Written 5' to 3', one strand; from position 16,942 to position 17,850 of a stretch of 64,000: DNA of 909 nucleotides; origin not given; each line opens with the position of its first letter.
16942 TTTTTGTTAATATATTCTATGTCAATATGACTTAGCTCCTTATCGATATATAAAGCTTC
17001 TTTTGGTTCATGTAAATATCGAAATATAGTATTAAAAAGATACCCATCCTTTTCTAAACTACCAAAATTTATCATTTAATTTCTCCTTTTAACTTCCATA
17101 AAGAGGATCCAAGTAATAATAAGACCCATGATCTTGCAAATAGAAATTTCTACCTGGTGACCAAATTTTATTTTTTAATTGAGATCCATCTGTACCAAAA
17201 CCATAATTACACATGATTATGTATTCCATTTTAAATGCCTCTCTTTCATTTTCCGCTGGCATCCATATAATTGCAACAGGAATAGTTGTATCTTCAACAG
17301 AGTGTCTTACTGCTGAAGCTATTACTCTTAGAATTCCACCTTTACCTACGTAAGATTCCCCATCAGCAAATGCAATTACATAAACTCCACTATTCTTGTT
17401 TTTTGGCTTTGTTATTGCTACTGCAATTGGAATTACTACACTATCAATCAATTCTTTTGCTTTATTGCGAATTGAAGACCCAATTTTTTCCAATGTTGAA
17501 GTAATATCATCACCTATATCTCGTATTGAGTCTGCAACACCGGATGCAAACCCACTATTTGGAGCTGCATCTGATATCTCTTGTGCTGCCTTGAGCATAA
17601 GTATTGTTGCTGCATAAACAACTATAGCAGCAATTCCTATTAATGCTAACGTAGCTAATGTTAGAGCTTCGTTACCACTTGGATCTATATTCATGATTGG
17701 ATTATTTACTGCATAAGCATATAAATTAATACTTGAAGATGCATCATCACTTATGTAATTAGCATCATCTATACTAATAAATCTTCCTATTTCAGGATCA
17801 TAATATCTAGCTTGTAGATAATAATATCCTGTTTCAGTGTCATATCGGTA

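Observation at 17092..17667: RHS C-terminal module pairs a transmembrane-like helix with a GIY-YIG (URI) nuclease-like signature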

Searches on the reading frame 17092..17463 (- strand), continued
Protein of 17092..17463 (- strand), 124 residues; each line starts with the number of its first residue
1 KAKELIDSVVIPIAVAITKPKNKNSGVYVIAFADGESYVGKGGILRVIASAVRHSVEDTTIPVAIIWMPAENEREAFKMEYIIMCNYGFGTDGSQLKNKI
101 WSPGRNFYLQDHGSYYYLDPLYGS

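Call 53: fold_search(model_id=the predicted structure, library=viral)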
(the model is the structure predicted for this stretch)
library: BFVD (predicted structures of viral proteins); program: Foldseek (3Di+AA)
matches with E <= 10: 1096; with E <= 0.001: 0
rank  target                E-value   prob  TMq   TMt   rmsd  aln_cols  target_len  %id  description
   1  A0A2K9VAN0            3.1e-03  0.99  0.49  0.25  11.5       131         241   17  GIY-YIG homing endonuclease [Klebsiella phage vB_KpnM_KpS110]
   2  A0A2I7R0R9            5.6e-03  1.00  0.48  0.40   3.6        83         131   17  GIY-YIG nuclease superfamily protein [Vibrio phage 1.097.O._10N.286.49.B3]
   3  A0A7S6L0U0            6.8e-03  1.00  0.56  0.25   3.9        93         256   19  Homing endonuclease [Escherichia phage JEP6]
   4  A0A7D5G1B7            1.2e-02  0.99  0.57  0.34   5.6       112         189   19  GIY-YIG domain-containing protein [Escherichia phage vB_EcoM_F1]
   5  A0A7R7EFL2            1.4e-02  0.99  0.55  0.21  11.8       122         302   16  (no name in the UniProt tables at hand)
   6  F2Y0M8                1.5e-02  0.99  0.53  0.44   5.6       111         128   12  (no name in the UniProt tables at hand)
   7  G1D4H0                2.0e-02  0.97  0.51  0.39   9.5       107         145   12  Uncharacterized protein [Mycobacterium phage Mozy]
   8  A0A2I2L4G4            2.2e-02  0.97  0.47  0.32   5.9        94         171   17  GIY-YIG nuclease with Zinc finger domain [Orpheovirus IHUMI-LCC2]
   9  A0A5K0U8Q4            2.3e-02  0.96  0.47  0.19   5.1       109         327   19  CCHC-type domain-containing protein [Yasminevirus sp. GU-2018]
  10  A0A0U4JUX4            2.5e-02  1.00  0.56  0.23   3.8       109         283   16  (no name in the UniProt tables at hand)
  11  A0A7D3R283            2.8e-02  0.96  0.47  0.26   5.8        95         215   14  GIY-YIg endonuclease [Fadolivirus FV1/VV64]
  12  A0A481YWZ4            3.0e-02  0.90  0.43  0.25   5.2        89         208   19  GIY-YIG catalytic domain protein [Marseillevirus LCMAC202]
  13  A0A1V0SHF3            3.4e-02  0.98  0.50  0.28   4.4        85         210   14  Putative endonuclease [Klosneuvirus KNV1]
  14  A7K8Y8                3.4e-02  0.94  0.50  0.20   8.1       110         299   15  Uncharacterized protein Z378L [Chlorovirus heliozoae]
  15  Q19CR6                3.9e-02  0.90  0.48  0.22   9.1       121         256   12  Putative GIY-YIG homing endonuclease [Aeromonas phage 25]
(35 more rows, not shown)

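Call 55: find_related_loci(query=A3, collection=genome_contigs, flank=4000)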
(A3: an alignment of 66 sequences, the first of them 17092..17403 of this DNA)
Query A3 (104 aa) in genome_contigs; peptide patterns used: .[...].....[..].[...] (x = any residue, [..] = any of these).
46 stretches matched a pattern; 29 encode a relative of the query (tblastn E <= 1e-3); 29 distinct loci.
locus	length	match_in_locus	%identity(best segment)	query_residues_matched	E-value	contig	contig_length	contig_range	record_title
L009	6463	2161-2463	53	1-100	2e-26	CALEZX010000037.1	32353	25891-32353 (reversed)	MAG TPA_asm: uncultured Bacillales bacterium isolate SRR6007447_bin.13_CONCOCT_v1.1_MAG genome assembly, contig: ERZ7241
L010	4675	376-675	42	1-99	4e-24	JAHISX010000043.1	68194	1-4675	MAG: Bacillota bacterium isolate MM_PC_MetaG.mb.192 MM_PC_MetaG.mb.192_k141_854976, whole genome shotgun sequence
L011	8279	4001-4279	43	1-93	3e-22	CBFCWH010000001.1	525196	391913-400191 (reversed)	MAG TPA_asm: uncultured bacterium isolate ERR13917544_maxbin2_1 genome assembly, contig: ERZ26802894.2, whole genome sho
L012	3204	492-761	48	4-91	5e-21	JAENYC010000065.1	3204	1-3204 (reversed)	MAG: Haloplasma contractile isolate B5_bin.1 B5_bin1_NODE_2849_length_3204_cov_9.354716, whole genome shotgun sequence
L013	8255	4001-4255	42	3-88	3e-18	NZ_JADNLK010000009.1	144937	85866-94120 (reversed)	Clostridium sp. D43t1_170807_H7 NODE_9_length_144937_cov_38.9443, whole genome shotgun sequence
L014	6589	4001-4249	43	3-91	1e-17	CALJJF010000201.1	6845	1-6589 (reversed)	MAG TPA_asm: uncultured Clostridia bacterium isolate SRR3901694_bin.76_CONCOCT_v1.1_MAG genome assembly, contig: ERZ7780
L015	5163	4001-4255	41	3-87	2e-15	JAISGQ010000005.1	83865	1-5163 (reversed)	MAG: Oscillospiraceae bacterium isolate Hm464_bin109 k119_2019665, whole genome shotgun sequence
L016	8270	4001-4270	39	2-88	7e-15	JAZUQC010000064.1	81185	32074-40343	MAG: Acutalibacteraceae bacterium isolate T1900044861_TS20190327.MAGScoT_cleanbin_000004 SGB_3099_k141_1298182, whole ge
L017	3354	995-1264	41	3-86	7e-15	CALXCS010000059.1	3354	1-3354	MAG: uncultured Oscillospiraceae bacterium isolate E21__bin288 genome assembly, contig: E21__k127_896572, whole genome s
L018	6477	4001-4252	44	6-90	1e-14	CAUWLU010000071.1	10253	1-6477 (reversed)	MAG: uncultured Acutalibacter sp. isolate SRS10476986__bin143 genome assembly, contig: SRS10476986_NODE_7657_length_1025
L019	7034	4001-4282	39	5-90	3e-14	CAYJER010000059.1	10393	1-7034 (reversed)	MAG TPA_asm: uncultured Eubacteriales bacterium isolate ERP123703_co2_141 genome assembly, contig: NODE_4645_length_1039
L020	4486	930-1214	39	4-90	3e-14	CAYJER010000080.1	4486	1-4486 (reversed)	MAG TPA_asm: uncultured Eubacteriales bacterium isolate ERP123703_co2_141 genome assembly, contig: NODE_14926_length_448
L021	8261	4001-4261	39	1-89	4e-14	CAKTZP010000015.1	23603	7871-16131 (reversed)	MAG: uncultured Oscillospiraceae bacterium isolate REFINED_METABAT215_TOP10_CONTIGS_1500_ASSEMBLY_K77_MERGED__Hadza_MoBi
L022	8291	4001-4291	38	3-88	2e-13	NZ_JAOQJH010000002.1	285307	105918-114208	Anthropogastromicrobium aceti strain H6_35 .14207_7_90.2, whole genome shotgun sequence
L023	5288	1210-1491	39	3-90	2e-13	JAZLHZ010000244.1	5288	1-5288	MAG: Clostridia bacterium isolate T1900044979_TA20190041.MAGScoT_cleanbin_000053 SGB_4078_k141_18753, whole genome shotg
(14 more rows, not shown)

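Call 66: search_protein_families(library=pfam, proteins=[P0012, P0120, P0045, P0097, P0018, L002:1-615:+], max_evalue=10)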
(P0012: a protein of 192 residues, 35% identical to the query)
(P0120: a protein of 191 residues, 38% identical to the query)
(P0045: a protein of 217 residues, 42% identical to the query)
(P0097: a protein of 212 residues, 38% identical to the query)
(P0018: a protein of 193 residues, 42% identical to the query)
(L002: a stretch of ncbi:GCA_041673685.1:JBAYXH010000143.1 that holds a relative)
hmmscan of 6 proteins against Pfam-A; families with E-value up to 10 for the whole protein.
P0012 (192 aa): 0 families

P0120 (191 aa): 1 family
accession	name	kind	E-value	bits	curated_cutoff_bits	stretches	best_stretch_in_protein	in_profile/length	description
PF01367.25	5_3_exonuc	-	0.011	16.6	40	1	42-88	5-46/97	5'-3' exonuclease, C-terminal SAM fold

P0045 (217 aa): 1 family
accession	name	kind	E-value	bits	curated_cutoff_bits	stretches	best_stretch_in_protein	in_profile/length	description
PF01367.25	5_3_exonuc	-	0.044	14.7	40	1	70-92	10-32/97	5'-3' exonuclease, C-terminal SAM fold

P0097 (212 aa): 1 family
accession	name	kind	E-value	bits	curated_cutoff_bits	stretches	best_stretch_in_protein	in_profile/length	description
PF01367.25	5_3_exonuc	-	0.021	15.8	40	1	60-88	2-30/97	5'-3' exonuclease, C-terminal SAM fold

P0018 (193 aa): 2 families
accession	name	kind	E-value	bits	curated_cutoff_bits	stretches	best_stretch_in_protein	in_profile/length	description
PF01367.25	5_3_exonuc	-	4e-07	30.9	40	1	44-98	2-59/97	5'-3' exonuclease, C-terminal SAM fold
PF09422.15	AMER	-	0.055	13.2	26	1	79-154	88-162/495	APC membrane recruitment protein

L002:1-615:+ (204 aa): 1 family
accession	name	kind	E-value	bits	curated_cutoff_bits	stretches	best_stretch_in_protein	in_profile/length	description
PF19527.4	DUF6055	-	0.02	14.3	27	1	102-149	109-155/417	Family of unknown function (DUF6055)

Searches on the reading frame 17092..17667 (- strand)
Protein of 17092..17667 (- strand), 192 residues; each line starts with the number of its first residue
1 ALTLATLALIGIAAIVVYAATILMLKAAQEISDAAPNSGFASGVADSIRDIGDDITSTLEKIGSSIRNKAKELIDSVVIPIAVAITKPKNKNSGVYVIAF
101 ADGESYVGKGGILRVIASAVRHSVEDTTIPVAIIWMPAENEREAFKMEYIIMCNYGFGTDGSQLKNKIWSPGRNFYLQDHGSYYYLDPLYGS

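Call 5: search_protein_families(library=pfam, proteins=[window:17092-17667:-], max_evalue=1)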
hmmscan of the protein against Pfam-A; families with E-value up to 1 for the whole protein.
window:17092-17667:- (192 aa): 1 family
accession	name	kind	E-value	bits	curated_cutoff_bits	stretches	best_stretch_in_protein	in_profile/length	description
PF02993.19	MCPVI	-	0.27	11.5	28.4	1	43-76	25-58/225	Minor capsid protein VI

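Call 6: search_protein_families(library=ncbifam, proteins=[window:17092-17667:-], max_evalue=1)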
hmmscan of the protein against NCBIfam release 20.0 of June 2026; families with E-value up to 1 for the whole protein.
window:17092-17667:- (192 aa): 0 families

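Call 7: find_homologous_proteins(query=window:17092-17667:-, max_evalue=0.01)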
Query seq(192 aa) (192 aa): 2 proteins with E <= 0.01 among 550 candidates.
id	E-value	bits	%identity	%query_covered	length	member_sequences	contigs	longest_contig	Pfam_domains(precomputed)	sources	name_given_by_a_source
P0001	1.1e-26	112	44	78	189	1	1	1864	-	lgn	-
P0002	7.1e-7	48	38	51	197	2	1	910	-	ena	-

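Call 8: search_solved_structures(query=window:17092-17667:-, max_evalue=10)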
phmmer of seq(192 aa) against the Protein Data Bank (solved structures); distinct sequences matched with E-value up to 10: 3.
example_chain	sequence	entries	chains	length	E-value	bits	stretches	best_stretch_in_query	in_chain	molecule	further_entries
3f85_A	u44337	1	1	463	0.22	14.9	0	18-60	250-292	homo trimeric fusion of CFA/I fimbrial subunits B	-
7txi_A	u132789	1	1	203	0.81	13.1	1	9-84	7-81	Probable flagellin 1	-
3f84_A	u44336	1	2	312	2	11.9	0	18-62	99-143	CFA/I fimbrial subunit B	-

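Call 17: search_protein_families(library=pfam, alignment_id=A2, max_evalue=1)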
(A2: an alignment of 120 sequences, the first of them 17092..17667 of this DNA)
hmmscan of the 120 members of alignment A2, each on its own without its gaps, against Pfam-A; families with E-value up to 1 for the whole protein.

A. member 1, window:17092-17667:- (192 aa): 1 family
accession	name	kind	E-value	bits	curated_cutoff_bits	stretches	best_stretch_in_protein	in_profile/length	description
PF02993.19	MCPVI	-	0.27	11.5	28.4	1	43-76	25-58/225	Minor capsid protein VI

B. families by the number of members that match (of 120 scanned): 79 families (the first 25 are shown)
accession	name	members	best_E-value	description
PF01367.25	5_3_exonuc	33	4e-07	5'-3' exonuclease, C-terminal SAM fold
PF19835.5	SegE_GIY-YIG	4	0.05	Putative endonuclease segE, GIY-YIG domain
PF01807.25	Zn_ribbon_DnaG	3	0.00052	CHC2 zinc finger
PF13326.11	PSII_Pbs27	3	0.026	Photosystem II Pbs27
PF18182.6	mCpol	3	0.032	minimal CRISPR polymerase domain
PF07591.16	PT-HINT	2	1.5e-19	Pretoxin HINT domain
PF07196.18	Flagellin_IN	2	0.00036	Flagellin hook IN motif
PF14890.11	Intein_splicing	2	0.0024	Intein splicing domain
PF17820.7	PDZ_6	2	0.0046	PDZ domain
PF23706.1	Rv1893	2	0.0063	Rv1893-like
PF24348.1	DUF7508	2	0.02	Domain of unknown function (DUF7508)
PF16378.10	DUF4988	2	0.022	Domain of unknown function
PF13174.12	TPR_6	2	0.032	Tetratricopeptide repeat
PF17107.11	SesA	2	0.079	N-terminal domain on NACHT_NTPase and P-loop NTPases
PF22945.2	LEM-3_GIY-YIG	2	0.084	LEM-3-like GIY-YIG domain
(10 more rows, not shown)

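Call 19: predict_structure(alignment_id=A2)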
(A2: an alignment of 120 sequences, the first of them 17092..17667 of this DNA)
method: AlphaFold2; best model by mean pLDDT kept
length: 192 residues; sequences in the alignment: 120
mean_pLDDT: 79.2   pTM: 0.62
mean pLDDT of the five models: 79.2, 78.5, 77.3, 75.1, 74.5
residues with pLDDT >= 90: 81; 70-90: 34; 50-70: 77; < 50: 0
segments of 3 or more residues with pLDDT < 50: none
pLDDT, mean of each block of 10 residues (from residue 1): 61 65 65 70 64 68 68 59 56 90 96 90 90 93 97 93 93 97 93 66
secondary structure, 60 per line:
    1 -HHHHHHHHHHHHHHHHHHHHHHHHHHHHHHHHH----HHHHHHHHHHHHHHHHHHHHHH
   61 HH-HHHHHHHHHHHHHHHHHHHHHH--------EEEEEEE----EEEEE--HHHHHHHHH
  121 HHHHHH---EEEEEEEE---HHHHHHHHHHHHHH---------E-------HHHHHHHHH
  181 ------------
elements in order: H2-34 H39-62 H64-85 E94-100 E105-109 H112-126 E130-137 H141-154 H172-180

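Call 21: fold_search(model_id=the predicted structure, library=pdb)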
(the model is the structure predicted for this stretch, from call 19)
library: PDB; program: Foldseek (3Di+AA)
matches with E <= 10: 151; with E <= 0.001: 0
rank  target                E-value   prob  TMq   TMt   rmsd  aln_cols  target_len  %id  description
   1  7rto_B                2.2e-01  0.05  0.12  0.08  19.8       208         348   16  Cryo-EM structure of bluetongue virus capsid protein VP5 at low endosomal pH intermediate state 2 (released 2021-11-03)
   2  1zg2_MODEL_1_A        3.6e-01  0.28  0.18  0.32   7.3        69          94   19  Solution NMR structure of the UPF0213 protein BH0048 from Bacillus halodurans. Northeast Structural Genomics t (released 2005-06-21)
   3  4f4y_A                1.1e+00  0.11  0.18  0.12   4.9        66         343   23  Y-family DNA polymerase chimera Dbh-Dpo4-Dbh (released 2013-01-02)
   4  4e16                  1.2e+00  0.18  0.20  0.17   3.8        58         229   19  Precorrin-4 C(11)-methyltransferase from Clostridium difficile (released 2012-03-14)
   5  3i0t_B                1.2e+00  0.06  0.18  0.19  14.5       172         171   14  Sulfur-SAD at long wavelength: Structure of BH3703 from Bacillus halodurans (released 2009-07-14)
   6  4nlg_A                1.5e+00  0.08  0.19  0.12  14.9       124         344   18  Y-family DNA polymerase chimera Dbh-Dpo4(243-245)-Dbh (released 2014-01-22)
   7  6pr4_B                1.5e+00  0.13  0.22  0.11   4.6        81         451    9  D262N/S128A S. typhimurium siroheme synthase (released 2020-02-26)
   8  1s4d_D                1.8e+00  0.13  0.23  0.19   5.0        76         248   13  Crystal Structure Analysis of the S-adenosyl-L-methionine dependent uroporphyrinogen-III C-methyltransferase SUMT (released 2004-11-30)
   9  4f4z_B                1.8e+00  0.09  0.18  0.12   4.9        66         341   23  Y-family DNA polymerase chimera Dpo4-Dpo4-Dbh (released 2013-01-02)
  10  4f4z_A                1.9e+00  0.08  0.19  0.12   4.9        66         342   21  Y-family DNA polymerase chimera Dpo4-Dpo4-Dbh (released 2013-01-02)
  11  9a5e_A                1.9e+00  0.07  0.16  0.09  10.4        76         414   13  Integrative model of DPO41-RPOZ by crosslinking MS and deep learning (released 2024-09-18)
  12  2ij0_A                2.1e+00  0.07  0.11  0.11   7.9        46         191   15  Structural basis of T cell specificity and activation by the bacterial superantigen toxic shock syndrome toxin-1 (released 2007-02-20)
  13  4r8u_B                2.2e+00  0.11  0.22  0.14   5.4        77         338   17  S-SAD structure of DINB-DNA Complex (released 2015-01-14)
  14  9o9d_B                2.2e+00  0.04  0.14  0.06  28.8       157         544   10  Transporter associated with antigen processing (TAP) EQ mutant bound to the viral protein bUL49.5 in the outward-facin (released 2025-09-10)
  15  2z3j_B                2.3e+00  0.16  0.20  0.29   7.8        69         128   14  Crystal structure of blasticidin S deaminase (BSD) R90K mutant (released 2007-10-23)
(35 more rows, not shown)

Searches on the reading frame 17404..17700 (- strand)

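Call 66: search_protein_families(library=pfam, proteins=[window:17404-17700:-], max_evalue=10)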
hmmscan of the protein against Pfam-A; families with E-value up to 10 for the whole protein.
window:17404-17700:- (99 aa): 2 families
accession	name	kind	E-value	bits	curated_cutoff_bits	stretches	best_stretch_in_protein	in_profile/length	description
PF02993.19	MCPVI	-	0.12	12.7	28.4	1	54-87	25-58/225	Minor capsid protein VI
PF00423.25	HN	-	0.33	10.1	24.4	1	15-97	4-72/541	Haemagglutinin-neuraminidase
